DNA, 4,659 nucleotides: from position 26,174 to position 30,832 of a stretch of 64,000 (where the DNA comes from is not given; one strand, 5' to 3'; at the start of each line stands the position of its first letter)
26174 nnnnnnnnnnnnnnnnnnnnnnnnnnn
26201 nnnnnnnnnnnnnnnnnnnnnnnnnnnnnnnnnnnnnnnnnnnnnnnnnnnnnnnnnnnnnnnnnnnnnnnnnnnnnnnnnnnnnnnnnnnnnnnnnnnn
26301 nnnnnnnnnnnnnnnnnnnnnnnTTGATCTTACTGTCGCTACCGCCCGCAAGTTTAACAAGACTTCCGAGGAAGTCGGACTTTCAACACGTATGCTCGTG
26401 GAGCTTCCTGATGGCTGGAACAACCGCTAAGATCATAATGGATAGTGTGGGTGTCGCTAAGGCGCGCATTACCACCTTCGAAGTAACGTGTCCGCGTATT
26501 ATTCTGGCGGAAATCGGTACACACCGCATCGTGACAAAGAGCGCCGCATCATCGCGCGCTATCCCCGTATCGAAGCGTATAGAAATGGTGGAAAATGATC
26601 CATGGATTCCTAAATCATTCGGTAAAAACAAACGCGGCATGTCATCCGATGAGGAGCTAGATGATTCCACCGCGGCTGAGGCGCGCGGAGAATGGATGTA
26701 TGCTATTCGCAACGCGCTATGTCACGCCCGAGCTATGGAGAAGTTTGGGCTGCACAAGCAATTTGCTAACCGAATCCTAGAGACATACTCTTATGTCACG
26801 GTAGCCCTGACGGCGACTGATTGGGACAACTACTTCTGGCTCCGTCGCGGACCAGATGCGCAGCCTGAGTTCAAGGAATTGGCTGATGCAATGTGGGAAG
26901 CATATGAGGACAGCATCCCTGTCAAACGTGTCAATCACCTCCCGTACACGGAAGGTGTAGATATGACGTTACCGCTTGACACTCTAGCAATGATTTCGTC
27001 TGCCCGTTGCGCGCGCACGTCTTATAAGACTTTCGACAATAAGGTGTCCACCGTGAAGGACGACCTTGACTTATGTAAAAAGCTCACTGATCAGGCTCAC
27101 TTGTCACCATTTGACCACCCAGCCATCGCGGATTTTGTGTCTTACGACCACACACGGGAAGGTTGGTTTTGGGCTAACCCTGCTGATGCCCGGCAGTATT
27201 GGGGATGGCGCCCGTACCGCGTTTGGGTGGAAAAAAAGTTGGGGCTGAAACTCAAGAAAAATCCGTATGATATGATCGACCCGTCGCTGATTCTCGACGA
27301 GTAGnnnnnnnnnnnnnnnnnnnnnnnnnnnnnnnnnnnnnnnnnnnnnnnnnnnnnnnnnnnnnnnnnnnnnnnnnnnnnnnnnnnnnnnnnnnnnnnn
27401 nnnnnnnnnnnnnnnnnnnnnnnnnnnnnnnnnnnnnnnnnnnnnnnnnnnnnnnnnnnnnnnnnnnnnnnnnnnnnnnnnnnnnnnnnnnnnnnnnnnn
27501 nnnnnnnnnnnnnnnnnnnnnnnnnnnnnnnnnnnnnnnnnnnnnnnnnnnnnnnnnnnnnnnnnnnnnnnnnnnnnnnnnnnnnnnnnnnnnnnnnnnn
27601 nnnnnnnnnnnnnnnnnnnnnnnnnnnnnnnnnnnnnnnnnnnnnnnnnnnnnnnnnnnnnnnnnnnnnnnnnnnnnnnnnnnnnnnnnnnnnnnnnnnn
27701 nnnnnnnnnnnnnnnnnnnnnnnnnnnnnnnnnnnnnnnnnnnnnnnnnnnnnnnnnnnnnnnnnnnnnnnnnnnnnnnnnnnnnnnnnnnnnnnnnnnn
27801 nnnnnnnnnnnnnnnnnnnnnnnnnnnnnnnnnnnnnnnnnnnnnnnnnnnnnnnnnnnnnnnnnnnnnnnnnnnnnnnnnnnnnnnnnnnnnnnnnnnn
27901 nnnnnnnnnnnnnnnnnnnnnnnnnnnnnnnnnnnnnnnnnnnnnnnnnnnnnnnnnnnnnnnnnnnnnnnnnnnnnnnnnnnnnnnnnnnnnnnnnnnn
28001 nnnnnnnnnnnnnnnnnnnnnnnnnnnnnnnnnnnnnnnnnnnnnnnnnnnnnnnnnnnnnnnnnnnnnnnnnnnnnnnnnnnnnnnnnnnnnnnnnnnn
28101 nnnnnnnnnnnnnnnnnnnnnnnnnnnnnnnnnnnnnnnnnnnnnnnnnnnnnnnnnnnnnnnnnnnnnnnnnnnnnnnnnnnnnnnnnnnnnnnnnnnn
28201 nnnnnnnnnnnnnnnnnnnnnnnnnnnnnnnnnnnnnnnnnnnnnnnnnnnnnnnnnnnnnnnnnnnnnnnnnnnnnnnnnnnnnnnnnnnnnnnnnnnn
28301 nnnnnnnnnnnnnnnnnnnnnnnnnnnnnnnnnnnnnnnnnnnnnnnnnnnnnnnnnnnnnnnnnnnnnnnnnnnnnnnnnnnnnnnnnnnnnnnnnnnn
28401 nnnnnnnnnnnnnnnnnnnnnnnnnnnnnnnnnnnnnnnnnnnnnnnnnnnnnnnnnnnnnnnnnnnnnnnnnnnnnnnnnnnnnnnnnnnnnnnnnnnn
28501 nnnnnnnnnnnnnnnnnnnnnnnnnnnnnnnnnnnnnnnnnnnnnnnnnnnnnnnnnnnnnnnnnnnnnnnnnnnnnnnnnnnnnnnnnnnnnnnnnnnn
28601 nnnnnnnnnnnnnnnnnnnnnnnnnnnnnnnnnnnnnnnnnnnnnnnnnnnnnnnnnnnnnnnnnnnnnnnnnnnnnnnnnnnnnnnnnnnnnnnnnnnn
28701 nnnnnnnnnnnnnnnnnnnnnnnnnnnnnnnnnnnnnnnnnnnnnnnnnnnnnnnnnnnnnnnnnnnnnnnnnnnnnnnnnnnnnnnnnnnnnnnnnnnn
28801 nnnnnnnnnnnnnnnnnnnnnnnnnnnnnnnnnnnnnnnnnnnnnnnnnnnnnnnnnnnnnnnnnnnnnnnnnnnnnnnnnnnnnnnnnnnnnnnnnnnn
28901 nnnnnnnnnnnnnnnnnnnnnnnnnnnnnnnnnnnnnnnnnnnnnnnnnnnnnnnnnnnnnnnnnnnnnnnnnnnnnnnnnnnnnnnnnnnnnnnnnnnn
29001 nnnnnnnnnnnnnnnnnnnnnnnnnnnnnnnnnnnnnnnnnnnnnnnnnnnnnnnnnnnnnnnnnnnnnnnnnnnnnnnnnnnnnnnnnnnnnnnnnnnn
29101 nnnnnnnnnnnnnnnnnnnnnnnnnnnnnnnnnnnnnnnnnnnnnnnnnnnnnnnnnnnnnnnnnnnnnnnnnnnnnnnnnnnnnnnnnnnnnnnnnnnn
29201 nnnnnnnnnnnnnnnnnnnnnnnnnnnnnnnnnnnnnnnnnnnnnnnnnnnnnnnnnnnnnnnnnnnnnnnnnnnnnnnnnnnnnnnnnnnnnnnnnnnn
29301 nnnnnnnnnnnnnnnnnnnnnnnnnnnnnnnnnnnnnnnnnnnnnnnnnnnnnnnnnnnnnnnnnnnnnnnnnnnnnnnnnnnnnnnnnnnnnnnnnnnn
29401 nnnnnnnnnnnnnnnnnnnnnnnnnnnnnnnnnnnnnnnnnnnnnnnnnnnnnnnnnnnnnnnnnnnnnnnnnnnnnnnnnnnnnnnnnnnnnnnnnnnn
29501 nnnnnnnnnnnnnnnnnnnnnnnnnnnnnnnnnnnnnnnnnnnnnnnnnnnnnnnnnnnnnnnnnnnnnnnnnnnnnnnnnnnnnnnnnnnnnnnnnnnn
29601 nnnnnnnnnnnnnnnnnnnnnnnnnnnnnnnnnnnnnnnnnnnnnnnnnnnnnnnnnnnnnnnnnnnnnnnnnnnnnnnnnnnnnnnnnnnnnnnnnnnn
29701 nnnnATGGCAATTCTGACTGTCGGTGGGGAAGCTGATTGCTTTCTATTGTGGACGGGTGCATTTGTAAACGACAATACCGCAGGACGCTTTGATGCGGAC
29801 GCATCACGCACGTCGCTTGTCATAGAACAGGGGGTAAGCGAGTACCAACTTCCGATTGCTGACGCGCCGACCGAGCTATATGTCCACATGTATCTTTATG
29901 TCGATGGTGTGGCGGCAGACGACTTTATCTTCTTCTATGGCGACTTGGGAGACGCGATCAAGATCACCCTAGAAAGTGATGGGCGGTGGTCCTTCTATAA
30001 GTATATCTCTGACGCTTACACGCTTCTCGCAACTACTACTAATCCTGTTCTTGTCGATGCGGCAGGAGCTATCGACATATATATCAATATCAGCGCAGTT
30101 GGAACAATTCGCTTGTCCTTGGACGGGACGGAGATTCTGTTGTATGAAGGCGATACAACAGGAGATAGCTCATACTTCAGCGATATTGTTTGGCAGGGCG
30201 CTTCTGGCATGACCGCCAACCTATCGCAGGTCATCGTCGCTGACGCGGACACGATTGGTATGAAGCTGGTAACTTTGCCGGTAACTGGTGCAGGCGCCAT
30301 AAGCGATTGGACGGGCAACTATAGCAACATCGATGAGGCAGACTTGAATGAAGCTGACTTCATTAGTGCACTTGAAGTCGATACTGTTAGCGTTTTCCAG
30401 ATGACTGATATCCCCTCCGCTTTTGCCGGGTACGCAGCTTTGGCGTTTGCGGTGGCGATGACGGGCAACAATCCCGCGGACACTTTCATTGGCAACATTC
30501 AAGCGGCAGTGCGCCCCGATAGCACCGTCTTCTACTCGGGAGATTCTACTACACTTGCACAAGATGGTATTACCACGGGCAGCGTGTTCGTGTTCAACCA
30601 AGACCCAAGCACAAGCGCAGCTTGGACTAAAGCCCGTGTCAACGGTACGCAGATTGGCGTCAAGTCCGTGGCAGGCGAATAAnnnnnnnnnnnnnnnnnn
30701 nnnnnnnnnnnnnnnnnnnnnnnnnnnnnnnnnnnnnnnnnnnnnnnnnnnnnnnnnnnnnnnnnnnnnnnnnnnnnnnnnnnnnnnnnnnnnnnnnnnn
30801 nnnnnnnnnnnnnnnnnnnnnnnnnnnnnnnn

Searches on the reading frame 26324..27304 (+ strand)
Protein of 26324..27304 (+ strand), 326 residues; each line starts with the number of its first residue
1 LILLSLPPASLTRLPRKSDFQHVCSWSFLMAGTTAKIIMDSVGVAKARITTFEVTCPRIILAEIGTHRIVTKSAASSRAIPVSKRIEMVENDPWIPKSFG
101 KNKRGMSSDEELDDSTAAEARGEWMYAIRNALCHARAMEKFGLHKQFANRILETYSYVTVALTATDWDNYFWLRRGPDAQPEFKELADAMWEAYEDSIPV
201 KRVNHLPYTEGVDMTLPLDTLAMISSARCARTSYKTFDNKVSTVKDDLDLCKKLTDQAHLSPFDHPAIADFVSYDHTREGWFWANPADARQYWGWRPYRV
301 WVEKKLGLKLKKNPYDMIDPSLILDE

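Call 51: search_protein_families(library=phrogs, proteins=[window:26324-27304:+], max_evalue=0.00001)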
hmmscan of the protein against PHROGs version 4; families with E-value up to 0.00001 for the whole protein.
window:26324-27304:+ (326 aa): 1 family
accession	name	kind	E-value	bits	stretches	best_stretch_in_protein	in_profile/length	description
phrog_85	-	DNA, RNA and nucleotide metabolism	4.3e-59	201.9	1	33-303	410-700/866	thymidylate synthase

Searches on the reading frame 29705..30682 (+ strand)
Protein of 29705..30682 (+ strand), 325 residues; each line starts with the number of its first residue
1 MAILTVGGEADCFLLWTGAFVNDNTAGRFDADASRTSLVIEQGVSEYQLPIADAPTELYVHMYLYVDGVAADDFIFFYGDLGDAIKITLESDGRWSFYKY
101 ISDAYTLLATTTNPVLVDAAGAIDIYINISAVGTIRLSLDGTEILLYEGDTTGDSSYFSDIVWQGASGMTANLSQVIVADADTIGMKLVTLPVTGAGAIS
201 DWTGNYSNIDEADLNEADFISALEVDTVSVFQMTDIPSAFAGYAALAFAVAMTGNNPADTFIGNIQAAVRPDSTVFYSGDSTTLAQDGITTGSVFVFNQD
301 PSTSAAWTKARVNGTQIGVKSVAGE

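Call 51: search_protein_families(library=phrogs, proteins=[window:29705-30682:+], max_evalue=0.00001)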
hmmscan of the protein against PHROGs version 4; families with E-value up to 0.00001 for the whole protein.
window:29705-30682:+ (325 aa): 1 family
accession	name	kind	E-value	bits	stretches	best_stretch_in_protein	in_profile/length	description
phrog_6368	-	unknown function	8.4e-24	85.4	1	1-322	1-327/328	-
